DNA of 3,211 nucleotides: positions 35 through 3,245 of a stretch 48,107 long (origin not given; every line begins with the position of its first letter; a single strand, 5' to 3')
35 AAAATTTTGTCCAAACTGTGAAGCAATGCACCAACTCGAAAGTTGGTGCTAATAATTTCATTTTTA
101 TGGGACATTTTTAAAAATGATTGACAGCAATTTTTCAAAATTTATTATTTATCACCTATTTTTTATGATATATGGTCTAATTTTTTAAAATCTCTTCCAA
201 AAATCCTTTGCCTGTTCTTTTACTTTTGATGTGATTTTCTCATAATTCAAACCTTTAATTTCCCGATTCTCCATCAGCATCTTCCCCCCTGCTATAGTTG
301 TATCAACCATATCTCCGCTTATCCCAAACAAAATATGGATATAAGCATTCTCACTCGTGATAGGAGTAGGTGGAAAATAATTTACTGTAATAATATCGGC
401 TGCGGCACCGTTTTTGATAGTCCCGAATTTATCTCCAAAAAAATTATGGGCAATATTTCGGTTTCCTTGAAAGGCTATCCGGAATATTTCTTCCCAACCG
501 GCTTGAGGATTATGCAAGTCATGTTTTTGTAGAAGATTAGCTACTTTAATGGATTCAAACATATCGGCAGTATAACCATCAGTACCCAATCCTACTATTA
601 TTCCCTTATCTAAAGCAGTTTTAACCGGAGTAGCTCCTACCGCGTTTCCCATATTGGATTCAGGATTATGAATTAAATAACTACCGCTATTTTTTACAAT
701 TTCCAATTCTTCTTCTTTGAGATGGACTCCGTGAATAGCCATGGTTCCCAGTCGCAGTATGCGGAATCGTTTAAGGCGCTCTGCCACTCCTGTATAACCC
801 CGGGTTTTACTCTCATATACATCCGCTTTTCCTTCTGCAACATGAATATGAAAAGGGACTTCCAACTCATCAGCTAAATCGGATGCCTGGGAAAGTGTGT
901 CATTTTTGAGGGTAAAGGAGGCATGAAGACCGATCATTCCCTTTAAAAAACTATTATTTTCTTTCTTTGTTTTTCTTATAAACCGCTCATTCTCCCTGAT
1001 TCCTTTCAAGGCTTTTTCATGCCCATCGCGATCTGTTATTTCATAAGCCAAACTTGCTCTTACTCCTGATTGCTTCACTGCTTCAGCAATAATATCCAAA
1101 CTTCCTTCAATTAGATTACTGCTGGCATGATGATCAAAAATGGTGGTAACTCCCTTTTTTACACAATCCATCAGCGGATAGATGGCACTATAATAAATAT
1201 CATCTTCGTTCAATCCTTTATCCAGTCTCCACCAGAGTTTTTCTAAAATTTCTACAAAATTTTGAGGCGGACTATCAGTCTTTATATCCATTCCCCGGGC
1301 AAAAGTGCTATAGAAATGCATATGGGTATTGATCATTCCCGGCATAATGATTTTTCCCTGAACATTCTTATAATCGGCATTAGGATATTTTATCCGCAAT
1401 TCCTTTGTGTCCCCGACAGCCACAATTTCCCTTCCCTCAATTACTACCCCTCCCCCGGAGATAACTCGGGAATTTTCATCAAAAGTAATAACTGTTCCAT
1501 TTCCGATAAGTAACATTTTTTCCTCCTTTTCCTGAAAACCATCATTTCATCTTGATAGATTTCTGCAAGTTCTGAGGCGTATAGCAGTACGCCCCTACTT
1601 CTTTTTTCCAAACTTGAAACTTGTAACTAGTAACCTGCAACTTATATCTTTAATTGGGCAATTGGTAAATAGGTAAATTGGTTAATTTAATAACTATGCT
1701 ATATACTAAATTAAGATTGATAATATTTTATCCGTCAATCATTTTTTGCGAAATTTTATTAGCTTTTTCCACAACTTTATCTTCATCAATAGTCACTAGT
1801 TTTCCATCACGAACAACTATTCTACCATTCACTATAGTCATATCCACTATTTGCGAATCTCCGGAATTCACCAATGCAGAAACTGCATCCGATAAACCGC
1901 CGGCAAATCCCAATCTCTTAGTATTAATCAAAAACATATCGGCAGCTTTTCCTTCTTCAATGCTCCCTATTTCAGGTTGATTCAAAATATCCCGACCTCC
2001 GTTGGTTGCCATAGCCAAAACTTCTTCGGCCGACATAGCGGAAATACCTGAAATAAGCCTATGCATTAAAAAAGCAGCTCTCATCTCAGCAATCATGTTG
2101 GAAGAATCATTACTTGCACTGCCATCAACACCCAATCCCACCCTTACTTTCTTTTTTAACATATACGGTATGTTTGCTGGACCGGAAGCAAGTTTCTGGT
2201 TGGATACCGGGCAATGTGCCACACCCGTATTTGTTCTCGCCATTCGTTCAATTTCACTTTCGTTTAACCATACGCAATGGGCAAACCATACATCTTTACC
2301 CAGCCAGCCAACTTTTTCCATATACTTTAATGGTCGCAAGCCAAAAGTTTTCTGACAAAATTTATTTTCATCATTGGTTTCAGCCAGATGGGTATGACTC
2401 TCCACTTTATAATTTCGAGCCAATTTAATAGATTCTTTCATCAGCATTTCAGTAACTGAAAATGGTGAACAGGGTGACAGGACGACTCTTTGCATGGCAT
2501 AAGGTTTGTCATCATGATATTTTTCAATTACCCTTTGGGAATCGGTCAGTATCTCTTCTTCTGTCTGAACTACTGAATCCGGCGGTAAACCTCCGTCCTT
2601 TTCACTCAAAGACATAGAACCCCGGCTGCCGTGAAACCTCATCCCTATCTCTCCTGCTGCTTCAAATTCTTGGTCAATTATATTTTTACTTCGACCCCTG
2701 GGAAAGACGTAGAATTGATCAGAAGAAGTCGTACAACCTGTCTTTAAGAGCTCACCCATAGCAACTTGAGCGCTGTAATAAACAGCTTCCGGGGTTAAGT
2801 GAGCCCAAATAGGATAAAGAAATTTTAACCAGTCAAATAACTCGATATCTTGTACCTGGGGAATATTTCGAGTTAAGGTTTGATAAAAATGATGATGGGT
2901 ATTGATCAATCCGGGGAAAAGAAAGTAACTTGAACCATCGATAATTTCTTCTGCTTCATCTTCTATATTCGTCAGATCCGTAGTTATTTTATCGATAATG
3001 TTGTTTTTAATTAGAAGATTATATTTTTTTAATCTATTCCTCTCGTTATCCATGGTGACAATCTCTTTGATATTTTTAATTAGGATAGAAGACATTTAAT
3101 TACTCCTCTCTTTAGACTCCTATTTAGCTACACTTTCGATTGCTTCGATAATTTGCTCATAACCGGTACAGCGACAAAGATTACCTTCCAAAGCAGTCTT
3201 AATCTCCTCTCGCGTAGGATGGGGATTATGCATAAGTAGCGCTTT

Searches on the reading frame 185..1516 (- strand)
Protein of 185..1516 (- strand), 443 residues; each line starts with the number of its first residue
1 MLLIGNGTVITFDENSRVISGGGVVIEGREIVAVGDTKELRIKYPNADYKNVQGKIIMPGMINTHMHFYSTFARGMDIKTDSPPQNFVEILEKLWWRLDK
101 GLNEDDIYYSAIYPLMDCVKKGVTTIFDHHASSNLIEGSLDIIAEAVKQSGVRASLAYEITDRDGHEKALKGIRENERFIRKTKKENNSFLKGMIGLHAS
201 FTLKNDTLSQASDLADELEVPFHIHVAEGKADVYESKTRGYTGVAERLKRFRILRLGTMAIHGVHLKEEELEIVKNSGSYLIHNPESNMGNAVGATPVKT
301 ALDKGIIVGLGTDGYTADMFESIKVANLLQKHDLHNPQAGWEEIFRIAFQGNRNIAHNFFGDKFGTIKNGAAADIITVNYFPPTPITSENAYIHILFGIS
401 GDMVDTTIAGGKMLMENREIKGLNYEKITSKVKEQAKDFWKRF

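Call 4: search_protein_families(library=ncbifam, proteins=[window:185-1516:-], max_evalue=0.00001)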
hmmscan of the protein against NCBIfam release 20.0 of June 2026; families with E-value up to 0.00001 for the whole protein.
window:185-1516:- (443 aa): 28 families (the best 25 are shown)
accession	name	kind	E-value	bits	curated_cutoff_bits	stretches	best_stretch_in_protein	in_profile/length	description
NF005540.0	PRK07203.1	equivalog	5.9e-179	595.3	444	1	1-443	1-442/444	putative aminohydrolase SsnA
TIGR03314.1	Se_ssnA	subfamily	4.3e-166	553.1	455.5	1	2-443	1-441/441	putative selenium metabolism protein SsnA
NF004701.0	PRK06038.1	equivalog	6.3e-71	239.3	609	1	2-440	6-427/432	N-ethylammeline chlorohydrolase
NF006252.0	PRK08393.1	equivalog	4.7e-63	213.7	617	1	2-436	3-420/424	N-ethylammeline chlorohydrolase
NF005557.0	PRK07228.1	equivalog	6e-59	199.9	522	1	2-441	3-439/445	5'-deoxyadenosine deaminase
NF004995.0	PRK06380.1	subfamily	2.7e-51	174.9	567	1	2-430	3-414/418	metal-dependent hydrolase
NF006549.0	PRK09045.1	equivalog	1.5e-50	172.2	540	1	3-434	11-434/444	TRZ/ATZ family hydrolase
NF006055.0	PRK08203.1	equivalog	5e-46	157.2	532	1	3-440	8-451/455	8-oxoguanine deaminase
NF012037.0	PRK15493.1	equivalog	2.2e-43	148.7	779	1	6-430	7-424/435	bifunctional S-methyl-5'-thioadenosine deaminase/S-adenosylhomocysteine deaminase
NF006056.0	PRK08204.1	subfamily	3.9e-40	138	391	1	2-438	5-439/449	hypothetical protein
NF005211.0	PRK06687.1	equivalog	2.2e-34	119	703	1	8-414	8-409/419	TRZ/ATZ family protein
NF004801.0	PRK06151.1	subfamily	9.9e-30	103.8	416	1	7-442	9-465/491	chlorohydrolase family protein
TIGR02967.1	guan_deamin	equivalog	2.4e-26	92.7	375.4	1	20-381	5-363/401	guanine deaminase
NF006269.1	PRK08418.1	equivalog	3.7e-25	88.5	320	2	2-68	2-67/408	aminofutalosine deaminase family hydrolase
NF006679.0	PRK09228.1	subfamily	1e-24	87.1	351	1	13-381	23-388/433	guanine deaminase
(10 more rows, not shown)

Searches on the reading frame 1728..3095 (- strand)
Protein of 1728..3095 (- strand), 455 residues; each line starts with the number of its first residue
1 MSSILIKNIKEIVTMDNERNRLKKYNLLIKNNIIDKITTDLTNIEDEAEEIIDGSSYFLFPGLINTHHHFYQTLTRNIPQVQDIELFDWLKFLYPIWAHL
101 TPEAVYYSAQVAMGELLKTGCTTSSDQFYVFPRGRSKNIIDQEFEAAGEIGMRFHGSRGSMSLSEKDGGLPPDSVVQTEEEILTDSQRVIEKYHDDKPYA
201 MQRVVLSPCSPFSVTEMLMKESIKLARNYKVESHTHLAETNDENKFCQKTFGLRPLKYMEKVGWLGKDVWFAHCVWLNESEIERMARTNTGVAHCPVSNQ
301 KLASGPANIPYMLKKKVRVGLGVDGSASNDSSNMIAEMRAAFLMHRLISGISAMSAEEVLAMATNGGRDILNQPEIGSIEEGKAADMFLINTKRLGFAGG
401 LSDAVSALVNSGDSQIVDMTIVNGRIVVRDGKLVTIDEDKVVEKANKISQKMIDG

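Call 4: search_protein_families(library=ncbifam, proteins=[window:1728-3095:-], max_evalue=0.00001)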
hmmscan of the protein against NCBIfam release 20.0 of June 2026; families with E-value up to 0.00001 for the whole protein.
window:1728-3095:- (455 aa): 32 families (the best 25 are shown)
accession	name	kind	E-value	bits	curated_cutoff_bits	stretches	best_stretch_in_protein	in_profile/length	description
NF006055.0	PRK08203.1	equivalog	8.1e-185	614.7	532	1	2-454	4-452/455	8-oxoguanine deaminase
NF009059.0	PRK12393.1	equivalog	3.3e-115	385.4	543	1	1-453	4-456/460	amidohydrolase family protein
NF005557.0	PRK07228.1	equivalog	5.2e-95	318.8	522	1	4-453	3-438/445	5'-deoxyadenosine deaminase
NF004701.0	PRK06038.1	equivalog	6.9e-83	278.7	609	1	1-452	3-426/432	N-ethylammeline chlorohydrolase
NF006252.0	PRK08393.1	equivalog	3.7e-75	253.6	617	1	3-451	2-422/424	N-ethylammeline chlorohydrolase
NF006549.0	PRK09045.1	equivalog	4.4e-71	239.8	540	1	11-452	16-439/444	TRZ/ATZ family hydrolase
NF004995.0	PRK06380.1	subfamily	1.8e-63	215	567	1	3-443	2-414/418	metal-dependent hydrolase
NF005211.0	PRK06687.1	equivalog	5.5e-62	209.9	703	1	11-437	8-418/419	TRZ/ATZ family protein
NF012037.0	PRK15493.1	equivalog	1.1e-58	199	779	1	11-448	9-429/435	bifunctional S-methyl-5'-thioadenosine deaminase/S-adenosylhomocysteine deaminase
NF005540.0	PRK07203.1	equivalog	5.1e-53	180.3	444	1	4-452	2-438/444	putative aminohydrolase SsnA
NF006056.0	PRK08204.1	subfamily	6.6e-51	173.5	391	1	3-453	4-441/449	hypothetical protein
TIGR03314.1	Se_ssnA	subfamily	1.2e-46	159.4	455.5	1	4-452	1-437/441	putative selenium metabolism protein SsnA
TIGR02967.1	guan_deamin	equivalog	3.3e-46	158.1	375.4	1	28-424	10-401/401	guanine deaminase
NF006679.0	PRK09228.1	subfamily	2.8e-44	151.6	351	1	27-428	34-430/433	guanine deaminase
NF006681.0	PRK09229.1-2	equivalog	3.3e-44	151.4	362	1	23-438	20-435/451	formimidoylglutamate deiminase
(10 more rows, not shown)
